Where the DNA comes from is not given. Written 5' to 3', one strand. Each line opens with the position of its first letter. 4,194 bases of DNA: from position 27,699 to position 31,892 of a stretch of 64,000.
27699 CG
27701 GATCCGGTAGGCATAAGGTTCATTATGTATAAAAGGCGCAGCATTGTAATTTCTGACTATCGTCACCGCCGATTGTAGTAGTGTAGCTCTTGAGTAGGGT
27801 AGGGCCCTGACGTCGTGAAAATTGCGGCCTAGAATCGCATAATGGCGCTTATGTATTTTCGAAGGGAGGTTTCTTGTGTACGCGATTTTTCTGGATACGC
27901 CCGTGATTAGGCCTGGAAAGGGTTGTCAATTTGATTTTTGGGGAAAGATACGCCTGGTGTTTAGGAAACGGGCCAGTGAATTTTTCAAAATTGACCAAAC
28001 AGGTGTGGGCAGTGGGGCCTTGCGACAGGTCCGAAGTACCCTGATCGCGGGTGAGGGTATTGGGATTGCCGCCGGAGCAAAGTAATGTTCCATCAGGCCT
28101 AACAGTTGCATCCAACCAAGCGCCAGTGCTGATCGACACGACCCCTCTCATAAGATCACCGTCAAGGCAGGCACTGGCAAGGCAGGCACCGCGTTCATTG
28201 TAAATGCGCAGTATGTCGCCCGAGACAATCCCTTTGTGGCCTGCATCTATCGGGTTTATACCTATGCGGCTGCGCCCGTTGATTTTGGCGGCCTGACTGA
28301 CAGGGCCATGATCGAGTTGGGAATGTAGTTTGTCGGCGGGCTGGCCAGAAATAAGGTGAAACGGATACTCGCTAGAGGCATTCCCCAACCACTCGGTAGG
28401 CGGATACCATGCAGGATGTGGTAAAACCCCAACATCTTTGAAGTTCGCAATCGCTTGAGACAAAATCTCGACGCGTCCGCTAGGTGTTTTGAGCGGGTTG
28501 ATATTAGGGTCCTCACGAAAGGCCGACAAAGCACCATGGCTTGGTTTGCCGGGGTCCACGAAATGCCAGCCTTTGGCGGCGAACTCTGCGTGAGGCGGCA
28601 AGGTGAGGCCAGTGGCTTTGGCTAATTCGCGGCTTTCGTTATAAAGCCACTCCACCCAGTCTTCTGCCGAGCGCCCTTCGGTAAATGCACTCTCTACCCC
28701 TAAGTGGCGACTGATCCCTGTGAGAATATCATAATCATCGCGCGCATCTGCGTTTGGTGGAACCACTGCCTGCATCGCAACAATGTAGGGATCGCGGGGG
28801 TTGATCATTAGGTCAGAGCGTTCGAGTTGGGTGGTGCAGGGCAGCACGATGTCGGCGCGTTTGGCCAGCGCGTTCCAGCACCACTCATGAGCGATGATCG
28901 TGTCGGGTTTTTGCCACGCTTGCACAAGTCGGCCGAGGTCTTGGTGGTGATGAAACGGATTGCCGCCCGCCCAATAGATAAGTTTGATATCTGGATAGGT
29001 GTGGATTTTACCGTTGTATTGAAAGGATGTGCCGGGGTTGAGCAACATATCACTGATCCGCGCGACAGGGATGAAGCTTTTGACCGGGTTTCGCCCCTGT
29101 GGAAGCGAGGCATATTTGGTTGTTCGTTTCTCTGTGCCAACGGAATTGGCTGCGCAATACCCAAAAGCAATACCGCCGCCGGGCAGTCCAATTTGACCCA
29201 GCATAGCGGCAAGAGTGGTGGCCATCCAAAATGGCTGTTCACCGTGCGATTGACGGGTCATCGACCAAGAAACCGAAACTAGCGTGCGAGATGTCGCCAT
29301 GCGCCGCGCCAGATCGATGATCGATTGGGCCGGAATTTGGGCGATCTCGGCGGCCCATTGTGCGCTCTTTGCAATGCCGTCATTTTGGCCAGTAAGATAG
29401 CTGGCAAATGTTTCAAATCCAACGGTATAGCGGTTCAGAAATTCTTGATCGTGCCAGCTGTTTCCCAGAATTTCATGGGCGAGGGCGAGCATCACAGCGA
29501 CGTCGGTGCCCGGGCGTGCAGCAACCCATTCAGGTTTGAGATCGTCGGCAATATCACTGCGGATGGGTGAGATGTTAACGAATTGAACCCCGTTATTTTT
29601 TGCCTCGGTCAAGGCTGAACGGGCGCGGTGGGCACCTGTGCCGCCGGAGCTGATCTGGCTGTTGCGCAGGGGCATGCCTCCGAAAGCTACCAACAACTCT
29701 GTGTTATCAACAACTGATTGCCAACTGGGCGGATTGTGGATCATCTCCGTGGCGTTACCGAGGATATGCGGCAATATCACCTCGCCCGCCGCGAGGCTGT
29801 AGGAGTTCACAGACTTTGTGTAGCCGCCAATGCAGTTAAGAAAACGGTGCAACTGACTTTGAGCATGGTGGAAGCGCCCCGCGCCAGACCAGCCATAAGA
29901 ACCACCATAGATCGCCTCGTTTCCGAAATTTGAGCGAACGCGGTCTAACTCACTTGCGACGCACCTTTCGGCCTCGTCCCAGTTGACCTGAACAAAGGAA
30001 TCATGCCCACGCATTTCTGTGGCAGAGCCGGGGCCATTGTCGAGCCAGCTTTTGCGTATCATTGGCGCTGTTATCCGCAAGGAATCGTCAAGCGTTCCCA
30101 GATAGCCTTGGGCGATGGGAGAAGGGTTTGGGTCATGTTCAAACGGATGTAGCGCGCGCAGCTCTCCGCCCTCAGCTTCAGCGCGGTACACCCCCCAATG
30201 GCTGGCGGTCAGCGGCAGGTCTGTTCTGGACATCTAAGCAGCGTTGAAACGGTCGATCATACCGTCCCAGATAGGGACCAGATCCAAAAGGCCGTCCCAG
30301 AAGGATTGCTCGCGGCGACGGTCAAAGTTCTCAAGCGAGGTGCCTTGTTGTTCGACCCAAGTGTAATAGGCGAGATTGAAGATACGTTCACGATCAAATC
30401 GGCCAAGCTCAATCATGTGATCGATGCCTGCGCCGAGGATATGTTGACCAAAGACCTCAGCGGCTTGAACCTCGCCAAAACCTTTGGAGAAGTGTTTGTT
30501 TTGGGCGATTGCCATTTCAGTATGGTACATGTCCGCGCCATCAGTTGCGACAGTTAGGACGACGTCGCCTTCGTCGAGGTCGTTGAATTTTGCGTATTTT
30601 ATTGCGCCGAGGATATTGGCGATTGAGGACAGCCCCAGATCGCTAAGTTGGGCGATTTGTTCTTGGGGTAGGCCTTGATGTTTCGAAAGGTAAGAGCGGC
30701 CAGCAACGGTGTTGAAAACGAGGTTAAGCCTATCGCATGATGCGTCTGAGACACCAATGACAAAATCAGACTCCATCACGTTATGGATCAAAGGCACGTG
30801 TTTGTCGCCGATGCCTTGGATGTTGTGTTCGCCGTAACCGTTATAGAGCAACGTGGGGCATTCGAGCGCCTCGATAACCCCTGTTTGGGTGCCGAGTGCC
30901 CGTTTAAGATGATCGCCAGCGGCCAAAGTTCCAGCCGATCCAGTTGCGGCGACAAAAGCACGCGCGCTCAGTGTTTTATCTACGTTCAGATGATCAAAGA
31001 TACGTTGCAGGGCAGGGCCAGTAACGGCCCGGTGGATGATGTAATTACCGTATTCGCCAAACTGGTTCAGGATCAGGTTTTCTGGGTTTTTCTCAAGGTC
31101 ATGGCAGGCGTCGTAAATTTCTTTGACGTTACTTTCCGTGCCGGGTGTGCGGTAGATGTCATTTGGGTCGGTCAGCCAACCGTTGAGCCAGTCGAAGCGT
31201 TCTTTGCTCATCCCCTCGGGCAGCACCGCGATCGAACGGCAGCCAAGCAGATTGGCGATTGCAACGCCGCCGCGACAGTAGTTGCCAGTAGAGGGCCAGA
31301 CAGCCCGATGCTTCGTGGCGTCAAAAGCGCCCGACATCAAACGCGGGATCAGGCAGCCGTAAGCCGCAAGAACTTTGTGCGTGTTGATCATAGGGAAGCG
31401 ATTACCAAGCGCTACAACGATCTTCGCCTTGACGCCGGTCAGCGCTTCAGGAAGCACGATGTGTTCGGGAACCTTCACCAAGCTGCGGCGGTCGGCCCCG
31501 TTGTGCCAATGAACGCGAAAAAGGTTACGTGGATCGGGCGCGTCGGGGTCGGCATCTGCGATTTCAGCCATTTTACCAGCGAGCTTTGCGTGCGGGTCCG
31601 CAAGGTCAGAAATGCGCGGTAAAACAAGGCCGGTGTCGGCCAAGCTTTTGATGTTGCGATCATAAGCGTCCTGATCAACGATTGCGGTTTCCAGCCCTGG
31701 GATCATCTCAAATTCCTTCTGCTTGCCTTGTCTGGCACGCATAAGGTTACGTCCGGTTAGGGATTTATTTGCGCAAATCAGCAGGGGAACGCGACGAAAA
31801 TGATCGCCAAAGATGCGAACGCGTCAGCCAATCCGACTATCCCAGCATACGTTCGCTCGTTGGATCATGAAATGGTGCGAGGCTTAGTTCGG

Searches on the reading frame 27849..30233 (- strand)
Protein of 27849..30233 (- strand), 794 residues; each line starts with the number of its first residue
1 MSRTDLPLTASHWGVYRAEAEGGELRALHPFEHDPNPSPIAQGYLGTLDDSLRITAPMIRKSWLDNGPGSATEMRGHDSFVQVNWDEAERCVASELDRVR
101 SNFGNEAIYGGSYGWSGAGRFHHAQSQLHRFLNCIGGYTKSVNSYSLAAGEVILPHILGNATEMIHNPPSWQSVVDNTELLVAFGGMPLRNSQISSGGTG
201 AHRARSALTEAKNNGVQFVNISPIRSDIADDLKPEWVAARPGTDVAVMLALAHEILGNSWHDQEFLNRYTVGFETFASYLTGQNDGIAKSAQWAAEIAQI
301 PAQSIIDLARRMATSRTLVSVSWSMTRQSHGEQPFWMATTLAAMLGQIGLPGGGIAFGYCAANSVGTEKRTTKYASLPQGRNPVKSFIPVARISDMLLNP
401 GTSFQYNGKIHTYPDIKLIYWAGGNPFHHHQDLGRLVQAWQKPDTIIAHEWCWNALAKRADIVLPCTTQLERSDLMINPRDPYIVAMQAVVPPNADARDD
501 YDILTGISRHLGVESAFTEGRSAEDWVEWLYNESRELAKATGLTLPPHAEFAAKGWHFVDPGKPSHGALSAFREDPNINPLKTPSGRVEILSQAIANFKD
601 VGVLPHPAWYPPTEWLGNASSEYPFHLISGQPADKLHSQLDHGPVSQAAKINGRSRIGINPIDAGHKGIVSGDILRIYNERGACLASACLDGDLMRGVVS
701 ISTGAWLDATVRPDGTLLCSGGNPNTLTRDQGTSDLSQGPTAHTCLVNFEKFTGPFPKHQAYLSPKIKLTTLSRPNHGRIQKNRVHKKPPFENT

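Call 64: search_protein_families(library=pfam, proteins=[window:27849-30233:-], max_evalue=0.001)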
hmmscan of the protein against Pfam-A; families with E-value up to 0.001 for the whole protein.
window:27849-30233:- (794 aa): 3 families
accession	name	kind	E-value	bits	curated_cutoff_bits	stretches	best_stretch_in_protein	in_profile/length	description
PF00384.28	Molybdopterin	-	6.1e-53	180.5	24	1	53-508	1-351/353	Molybdopterin oxidoreductase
PF01568.27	Molydop_binding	-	2e-23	83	26.8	1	625-745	1-109/110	Molydopterin dinucleotide binding domain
PF18364.6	Molybdopterin_N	-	3.6e-11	43.3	26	1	9-43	1-35/41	Molybdopterin oxidoreductase N-terminal domain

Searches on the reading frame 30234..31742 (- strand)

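Call 64: search_protein_families(library=pfam, proteins=[window:30234-31742:-], max_evalue=0.001)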
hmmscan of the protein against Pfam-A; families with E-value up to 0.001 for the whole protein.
window:30234-31742:- (502 aa): 1 family
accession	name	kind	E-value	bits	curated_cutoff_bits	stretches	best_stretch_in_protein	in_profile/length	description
PF00291.31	PALP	-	6.7e-09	35.9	35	1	143-286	54-184/295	Pyridoxal-phosphate dependent enzyme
